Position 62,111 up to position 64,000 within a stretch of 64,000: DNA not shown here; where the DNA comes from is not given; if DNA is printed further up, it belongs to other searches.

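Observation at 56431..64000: Seven-gene co-directional methyltransferase / NTase / nuclease / helicase cluster that fits no canonical defence architecture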

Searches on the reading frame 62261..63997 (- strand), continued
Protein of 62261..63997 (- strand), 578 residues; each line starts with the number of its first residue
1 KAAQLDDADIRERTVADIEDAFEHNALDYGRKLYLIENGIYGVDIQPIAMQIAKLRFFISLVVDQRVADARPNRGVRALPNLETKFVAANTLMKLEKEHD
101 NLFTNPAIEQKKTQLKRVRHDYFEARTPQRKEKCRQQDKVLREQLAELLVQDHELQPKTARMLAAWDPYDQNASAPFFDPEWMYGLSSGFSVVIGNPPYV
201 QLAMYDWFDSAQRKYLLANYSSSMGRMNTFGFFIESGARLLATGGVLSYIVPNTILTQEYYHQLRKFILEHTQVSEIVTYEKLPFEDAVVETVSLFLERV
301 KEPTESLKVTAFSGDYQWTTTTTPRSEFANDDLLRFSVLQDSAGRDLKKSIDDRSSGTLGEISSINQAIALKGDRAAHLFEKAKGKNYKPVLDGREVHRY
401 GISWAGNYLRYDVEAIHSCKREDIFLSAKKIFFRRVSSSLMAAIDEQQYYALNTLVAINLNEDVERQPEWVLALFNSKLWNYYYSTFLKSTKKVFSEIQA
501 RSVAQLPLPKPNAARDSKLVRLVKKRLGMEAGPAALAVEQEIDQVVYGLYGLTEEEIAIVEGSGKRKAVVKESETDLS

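Call 105: search_protein_families(library=padloc, proteins=[L023:7923-10184:+, L023:10196-10678:+, L023:10688-11329:+, L023:4554-5015:+, L023:1286-4543:+, L024:8705-9694:+, L024:12220-13938:+], max_evalue=0.01)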
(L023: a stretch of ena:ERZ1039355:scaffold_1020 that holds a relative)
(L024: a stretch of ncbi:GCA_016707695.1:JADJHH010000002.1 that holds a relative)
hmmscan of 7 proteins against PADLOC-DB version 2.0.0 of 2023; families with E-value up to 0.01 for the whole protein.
L023:7923-10184:+ (753 aa): 0 families

L023:10196-10678:+ (160 aa): 0 families

L023:10688-11329:+ (213 aa): 0 families

L023:4554-5015:+ (153 aa): 0 families

L023:1286-4543:+ (1085 aa): 40 families (the best 25 are shown)
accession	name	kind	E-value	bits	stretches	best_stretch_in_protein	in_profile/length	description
PDLC02621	DrmD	-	1.6e-41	140.5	2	524-896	345-705/1040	DrmD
PDLC01075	C3a139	-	1.6e-39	133.9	1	5-863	3-774/948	HKD+Snf2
PDLC02623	DrmD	-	6.9e-33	111.5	3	684-840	501-647/1040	DrmD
PDLC02619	DrmD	-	3.8e-32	109.3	3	700-862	401-577/872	DrmD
PDLC02500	BrxHI|BrxHII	-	4.2e-30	103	2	664-891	434-646/933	BrxHI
PDLC00659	HmaA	-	8.8e-27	91.3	2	612-823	418-618/1176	SNF2 helicase / DEAD-box helicase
PDLC02633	DrmD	-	7.5e-23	78.4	2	568-831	392-643/839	DrmD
PDLC02843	DpdE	-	9.1e-23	78.1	2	280-404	179-312/1091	DpdE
PDLC02572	DrmA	-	1.3e-22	77.7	2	669-823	474-629/1043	DrmA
PDLC02504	BrxHI|BrxHII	-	2.1e-22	76.9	2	693-878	465-642/971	BrxHII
PDLC02632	DrmD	-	4.3e-21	73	2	671-841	479-647/662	DrmD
PDLC02193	PLD_Helicase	-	1.8e-19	67.4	1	690-897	666-879/905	-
PDLC02707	PbeA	-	2.8e-18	63.9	2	3-340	8-338/672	PbeA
PDLC02840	DpdE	-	1.4e-17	61.3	2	710-816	558-655/1091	DpdE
PDLC02620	DrmD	-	2e-17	60.5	1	712-841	484-601/1060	DrmD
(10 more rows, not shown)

L024:8705-9694:+ (329 aa): 1 family
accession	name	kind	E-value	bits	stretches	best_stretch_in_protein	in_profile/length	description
PDLC03601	REase_MTase_IIG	-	9.7e-06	21.7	1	145-261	191-296/1110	Type IIG restriction enzyme-methyltransferase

L024:12220-13938:+ (572 aa): 65 families (the best 25 are shown)
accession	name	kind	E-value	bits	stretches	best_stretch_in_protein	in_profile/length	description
PDLC04135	mad3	-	8e-12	43.4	2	3-60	1-65/374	mads_3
PDLC03859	LmuB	-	4.1e-09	34.2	2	3-94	4-101/611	-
PDLC02979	AriA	-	1.6e-08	32.8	1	4-91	3-86/373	-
PDLC00277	PtuA1|PtuA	-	5.5e-07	27.1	1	3-81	2-74/423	AAA ATPase domain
PDLC03878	NsnB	-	1.1e-06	26.7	1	4-208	2-186/345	-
PDLC02335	AbiLi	-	1.6e-06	25.4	1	4-65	50-106/326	AbiLi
PDLC03868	LmuB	-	1.6e-06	24.8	1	5-45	7-47/1035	-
PDLC00271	PtuA1|PtuA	-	1.7e-06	25.8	1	3-78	2-74/421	AAA ATPase domain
PDLC00069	GajA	-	1.7e-06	24.7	1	4-73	3-69/687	AAA ATPase domain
PDLC00091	GajA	-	2.8e-06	24.5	1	4-56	3-54/627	AAA ATPase domain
PDLC00268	PtuA1|PtuA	-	3.2e-06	24.8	1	3-72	4-72/411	AAA ATPase domain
PDLC03861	LmuB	-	3.5e-06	23.2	1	243-338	1090-1187/1213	-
PDLC02913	ATPase_I-A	-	4.1e-06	24.2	1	3-80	53-127/508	-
PDLC00278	PtuA1|PtuA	-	6.5e-06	23.7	1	3-76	2-71/436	AAA ATPase domain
PDLC02980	AriA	-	1.1e-05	23.5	1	30-69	3-41/304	-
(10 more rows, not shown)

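Call 106: search_protein_families(library=pfam, proteins=[L023:7923-10184:+, L023:10196-10678:+, L023:10688-11329:+, L023:4554-5015:+, L024:8705-9694:+, L024:7978-8589:+], max_evalue=0.05)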
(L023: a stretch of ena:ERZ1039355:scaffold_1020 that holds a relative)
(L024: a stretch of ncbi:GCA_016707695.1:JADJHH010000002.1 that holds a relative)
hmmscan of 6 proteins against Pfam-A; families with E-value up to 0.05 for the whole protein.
L023:7923-10184:+ (753 aa): 2 families
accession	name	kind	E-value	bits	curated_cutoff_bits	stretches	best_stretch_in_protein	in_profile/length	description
PF13470.12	PIN_3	-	0.011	17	27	0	223-288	3-66/115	PIN domain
PF20480.3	DUF6720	-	0.041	13.7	27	0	551-669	49-160/307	Family of unknown function (DUF6720)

L023:10196-10678:+ (160 aa): 0 families

L023:10688-11329:+ (213 aa): 0 families

L023:4554-5015:+ (153 aa): 0 families

L024:8705-9694:+ (329 aa): 0 families

L024:7978-8589:+ (203 aa): 0 families
